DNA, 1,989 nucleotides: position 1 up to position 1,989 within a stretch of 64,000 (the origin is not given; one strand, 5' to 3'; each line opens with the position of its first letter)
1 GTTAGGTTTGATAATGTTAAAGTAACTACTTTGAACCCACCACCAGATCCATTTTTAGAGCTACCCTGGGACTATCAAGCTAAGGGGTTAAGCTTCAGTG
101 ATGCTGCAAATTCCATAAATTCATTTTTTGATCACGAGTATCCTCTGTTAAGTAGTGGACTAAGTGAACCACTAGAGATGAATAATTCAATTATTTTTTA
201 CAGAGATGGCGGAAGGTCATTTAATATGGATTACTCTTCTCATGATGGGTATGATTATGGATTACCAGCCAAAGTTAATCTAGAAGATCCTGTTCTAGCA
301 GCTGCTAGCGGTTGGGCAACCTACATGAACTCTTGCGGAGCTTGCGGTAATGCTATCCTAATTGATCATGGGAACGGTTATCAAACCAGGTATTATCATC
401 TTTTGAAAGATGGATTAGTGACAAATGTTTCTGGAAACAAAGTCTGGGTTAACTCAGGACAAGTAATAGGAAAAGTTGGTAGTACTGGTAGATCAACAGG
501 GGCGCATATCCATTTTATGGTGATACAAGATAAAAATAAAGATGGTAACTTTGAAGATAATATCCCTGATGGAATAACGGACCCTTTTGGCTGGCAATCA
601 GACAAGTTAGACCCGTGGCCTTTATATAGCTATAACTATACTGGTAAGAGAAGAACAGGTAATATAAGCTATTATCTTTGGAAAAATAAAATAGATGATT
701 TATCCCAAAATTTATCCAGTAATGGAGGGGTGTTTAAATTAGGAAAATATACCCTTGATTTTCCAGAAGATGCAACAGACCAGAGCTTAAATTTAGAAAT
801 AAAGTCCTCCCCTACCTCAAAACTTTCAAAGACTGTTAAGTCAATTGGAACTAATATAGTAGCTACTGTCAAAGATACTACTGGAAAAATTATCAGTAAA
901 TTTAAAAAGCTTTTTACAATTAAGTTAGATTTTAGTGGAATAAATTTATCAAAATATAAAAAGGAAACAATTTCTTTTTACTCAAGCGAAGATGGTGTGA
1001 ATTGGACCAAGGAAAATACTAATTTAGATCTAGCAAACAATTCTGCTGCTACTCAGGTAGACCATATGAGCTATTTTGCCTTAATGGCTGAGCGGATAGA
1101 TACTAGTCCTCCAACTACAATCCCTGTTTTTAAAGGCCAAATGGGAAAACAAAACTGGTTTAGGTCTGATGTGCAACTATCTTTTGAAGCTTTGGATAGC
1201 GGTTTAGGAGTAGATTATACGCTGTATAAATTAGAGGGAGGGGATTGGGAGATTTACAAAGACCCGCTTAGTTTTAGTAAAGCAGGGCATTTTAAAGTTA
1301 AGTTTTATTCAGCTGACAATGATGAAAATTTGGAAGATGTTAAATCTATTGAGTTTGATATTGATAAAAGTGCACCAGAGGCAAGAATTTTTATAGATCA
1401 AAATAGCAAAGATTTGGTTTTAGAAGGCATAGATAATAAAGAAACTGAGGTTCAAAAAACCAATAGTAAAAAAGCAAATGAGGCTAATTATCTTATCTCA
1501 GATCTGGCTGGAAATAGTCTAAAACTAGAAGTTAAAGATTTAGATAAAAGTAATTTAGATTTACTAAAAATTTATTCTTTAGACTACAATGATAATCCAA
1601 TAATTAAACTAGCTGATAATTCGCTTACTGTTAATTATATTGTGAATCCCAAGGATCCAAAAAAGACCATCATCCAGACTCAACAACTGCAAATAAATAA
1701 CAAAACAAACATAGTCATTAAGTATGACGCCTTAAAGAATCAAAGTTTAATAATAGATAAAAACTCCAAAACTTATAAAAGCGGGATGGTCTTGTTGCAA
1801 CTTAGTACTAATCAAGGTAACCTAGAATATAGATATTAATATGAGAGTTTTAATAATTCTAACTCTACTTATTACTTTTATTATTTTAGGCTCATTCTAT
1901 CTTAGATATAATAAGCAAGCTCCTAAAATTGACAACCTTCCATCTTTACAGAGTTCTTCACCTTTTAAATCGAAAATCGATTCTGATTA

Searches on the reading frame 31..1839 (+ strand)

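Call 12: search_protein_families(library=pfam, proteins=[window:31-1839:+], max_evalue=0.001)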
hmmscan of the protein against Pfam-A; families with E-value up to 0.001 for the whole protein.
window:31-1839:+ (602 aa): 1 family
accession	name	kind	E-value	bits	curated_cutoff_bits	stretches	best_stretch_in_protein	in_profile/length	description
PF01551.29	Peptidase_M23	-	3.9e-19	69.1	28.7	1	71-168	3-91/96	Peptidase family M23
